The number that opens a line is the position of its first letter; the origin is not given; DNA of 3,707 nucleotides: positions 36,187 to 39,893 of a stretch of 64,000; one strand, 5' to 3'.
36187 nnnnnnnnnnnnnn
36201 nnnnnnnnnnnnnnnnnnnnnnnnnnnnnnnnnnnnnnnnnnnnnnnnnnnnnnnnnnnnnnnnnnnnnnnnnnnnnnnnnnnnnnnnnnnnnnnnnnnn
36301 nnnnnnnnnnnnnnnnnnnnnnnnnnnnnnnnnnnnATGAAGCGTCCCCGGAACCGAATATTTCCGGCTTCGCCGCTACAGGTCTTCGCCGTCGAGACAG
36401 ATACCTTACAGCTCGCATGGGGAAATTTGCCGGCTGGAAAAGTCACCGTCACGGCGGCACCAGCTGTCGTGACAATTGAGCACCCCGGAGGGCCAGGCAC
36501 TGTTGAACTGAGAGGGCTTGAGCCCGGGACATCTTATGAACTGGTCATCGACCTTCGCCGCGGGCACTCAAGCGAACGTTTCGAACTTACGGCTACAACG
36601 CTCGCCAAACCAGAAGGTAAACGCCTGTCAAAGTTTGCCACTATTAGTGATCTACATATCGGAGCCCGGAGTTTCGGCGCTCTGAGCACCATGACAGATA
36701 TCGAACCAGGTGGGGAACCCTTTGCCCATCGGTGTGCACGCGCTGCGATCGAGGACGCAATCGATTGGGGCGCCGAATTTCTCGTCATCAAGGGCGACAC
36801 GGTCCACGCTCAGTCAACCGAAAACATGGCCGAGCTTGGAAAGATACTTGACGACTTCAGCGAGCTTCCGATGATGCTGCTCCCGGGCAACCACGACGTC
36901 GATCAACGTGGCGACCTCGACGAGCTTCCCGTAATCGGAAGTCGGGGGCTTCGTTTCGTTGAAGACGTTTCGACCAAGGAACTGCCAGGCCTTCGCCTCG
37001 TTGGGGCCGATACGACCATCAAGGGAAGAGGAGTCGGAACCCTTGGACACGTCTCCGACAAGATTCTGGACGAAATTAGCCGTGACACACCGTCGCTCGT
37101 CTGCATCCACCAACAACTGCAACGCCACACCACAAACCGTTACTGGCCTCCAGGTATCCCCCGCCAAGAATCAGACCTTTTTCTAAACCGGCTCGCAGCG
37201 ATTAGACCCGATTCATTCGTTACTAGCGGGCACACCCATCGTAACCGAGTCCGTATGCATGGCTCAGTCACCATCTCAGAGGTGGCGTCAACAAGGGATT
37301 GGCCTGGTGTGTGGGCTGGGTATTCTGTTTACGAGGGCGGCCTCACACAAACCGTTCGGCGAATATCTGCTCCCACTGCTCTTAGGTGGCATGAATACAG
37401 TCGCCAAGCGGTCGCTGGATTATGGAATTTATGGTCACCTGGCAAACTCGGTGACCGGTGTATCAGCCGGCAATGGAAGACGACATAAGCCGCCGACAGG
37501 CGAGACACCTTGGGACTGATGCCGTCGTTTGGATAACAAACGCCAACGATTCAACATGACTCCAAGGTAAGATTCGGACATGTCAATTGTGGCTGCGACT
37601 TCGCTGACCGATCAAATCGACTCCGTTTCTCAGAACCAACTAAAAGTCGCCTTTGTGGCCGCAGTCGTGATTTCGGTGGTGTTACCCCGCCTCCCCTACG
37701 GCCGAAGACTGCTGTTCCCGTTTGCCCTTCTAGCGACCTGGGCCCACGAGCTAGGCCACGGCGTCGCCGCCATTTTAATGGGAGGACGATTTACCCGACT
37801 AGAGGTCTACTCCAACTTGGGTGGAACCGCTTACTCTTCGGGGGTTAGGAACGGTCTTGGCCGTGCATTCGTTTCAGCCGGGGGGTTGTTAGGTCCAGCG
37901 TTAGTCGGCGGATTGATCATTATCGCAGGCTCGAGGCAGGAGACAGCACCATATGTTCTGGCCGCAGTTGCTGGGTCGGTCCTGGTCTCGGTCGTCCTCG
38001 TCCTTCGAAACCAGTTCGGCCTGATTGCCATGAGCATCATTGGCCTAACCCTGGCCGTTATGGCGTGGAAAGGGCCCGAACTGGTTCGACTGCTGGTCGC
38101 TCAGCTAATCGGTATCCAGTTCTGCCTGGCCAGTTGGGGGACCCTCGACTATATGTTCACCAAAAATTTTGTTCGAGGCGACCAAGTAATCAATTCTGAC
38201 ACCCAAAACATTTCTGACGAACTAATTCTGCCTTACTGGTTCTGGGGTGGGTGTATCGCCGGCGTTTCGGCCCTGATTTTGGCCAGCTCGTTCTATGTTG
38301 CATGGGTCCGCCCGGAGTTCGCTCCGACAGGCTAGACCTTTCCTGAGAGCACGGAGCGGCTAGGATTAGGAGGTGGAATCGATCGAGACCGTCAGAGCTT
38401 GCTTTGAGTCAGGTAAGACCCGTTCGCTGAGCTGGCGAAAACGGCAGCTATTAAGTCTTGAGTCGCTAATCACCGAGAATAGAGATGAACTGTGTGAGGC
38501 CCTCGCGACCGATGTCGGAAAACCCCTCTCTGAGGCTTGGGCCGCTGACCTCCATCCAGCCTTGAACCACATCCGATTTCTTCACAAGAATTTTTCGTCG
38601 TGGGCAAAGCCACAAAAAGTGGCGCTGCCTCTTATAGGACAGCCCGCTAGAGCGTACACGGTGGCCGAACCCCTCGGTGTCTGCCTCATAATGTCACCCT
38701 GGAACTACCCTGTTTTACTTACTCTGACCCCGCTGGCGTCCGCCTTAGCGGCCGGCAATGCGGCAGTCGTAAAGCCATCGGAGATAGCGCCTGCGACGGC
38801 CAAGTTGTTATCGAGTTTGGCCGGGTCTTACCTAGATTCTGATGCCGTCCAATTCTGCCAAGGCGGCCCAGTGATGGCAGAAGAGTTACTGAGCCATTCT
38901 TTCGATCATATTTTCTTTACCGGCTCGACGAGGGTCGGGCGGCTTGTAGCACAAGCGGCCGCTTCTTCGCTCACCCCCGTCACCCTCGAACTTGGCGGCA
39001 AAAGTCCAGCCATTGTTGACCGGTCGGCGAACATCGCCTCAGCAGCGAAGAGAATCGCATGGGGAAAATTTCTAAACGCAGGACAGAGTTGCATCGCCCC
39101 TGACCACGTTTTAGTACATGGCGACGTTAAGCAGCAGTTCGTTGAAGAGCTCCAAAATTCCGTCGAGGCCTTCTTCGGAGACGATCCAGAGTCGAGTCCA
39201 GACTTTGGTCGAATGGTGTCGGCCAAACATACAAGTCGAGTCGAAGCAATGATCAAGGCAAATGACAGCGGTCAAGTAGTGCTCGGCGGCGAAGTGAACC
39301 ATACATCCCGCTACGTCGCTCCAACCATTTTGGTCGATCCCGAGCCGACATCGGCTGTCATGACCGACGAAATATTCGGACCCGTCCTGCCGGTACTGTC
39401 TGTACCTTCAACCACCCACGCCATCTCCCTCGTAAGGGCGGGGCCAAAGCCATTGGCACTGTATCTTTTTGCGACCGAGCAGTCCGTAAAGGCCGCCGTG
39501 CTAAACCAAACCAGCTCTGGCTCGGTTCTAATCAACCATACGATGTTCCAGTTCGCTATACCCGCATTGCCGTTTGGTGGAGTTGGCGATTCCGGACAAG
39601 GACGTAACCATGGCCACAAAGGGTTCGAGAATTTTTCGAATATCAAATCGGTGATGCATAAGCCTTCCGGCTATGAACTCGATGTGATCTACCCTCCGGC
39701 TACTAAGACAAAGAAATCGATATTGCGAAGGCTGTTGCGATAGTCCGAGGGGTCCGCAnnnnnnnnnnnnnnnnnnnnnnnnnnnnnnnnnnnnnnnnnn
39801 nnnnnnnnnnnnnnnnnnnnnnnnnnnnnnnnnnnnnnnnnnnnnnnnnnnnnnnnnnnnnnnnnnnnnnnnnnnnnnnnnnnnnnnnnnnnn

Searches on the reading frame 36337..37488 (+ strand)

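Call 80: search_protein_families(library=pfam, proteins=[window:36337-37488:+], max_evalue=0.00001)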
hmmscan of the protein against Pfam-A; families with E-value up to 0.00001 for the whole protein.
window:36337-37488:+ (383 aa): 1 family
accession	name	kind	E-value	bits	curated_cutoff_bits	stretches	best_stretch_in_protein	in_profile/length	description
PF00149.33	Metallophos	-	1.8e-07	32.2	21.5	1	99-302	2-190/191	Calcineurin-like phosphoesterase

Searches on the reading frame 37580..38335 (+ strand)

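Call 80: search_protein_families(library=pfam, proteins=[window:37580-38335:+], max_evalue=0.00001)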
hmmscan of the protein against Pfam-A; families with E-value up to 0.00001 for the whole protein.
window:37580-38335:+ (251 aa): 1 family
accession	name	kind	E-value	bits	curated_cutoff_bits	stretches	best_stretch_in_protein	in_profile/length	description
PF13398.12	Peptidase_M50B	-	4.3e-40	138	26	1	27-235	4-199/201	Peptidase M50B-like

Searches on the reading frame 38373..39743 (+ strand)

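Call 80: search_protein_families(library=pfam, proteins=[window:38373-39743:+], max_evalue=0.00001)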
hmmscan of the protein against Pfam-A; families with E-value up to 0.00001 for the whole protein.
window:38373-39743:+ (456 aa): 2 families
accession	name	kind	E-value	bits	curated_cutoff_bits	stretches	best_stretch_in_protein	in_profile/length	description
PF00171.27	Aldedh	-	1.9e-99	333.8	23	1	6-427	37-461/461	Aldehyde dehydrogenase family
PF05893.19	LuxC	-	8.8e-07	28.6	21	1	94-286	82-281/401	Acyl-CoA reductase (LuxC)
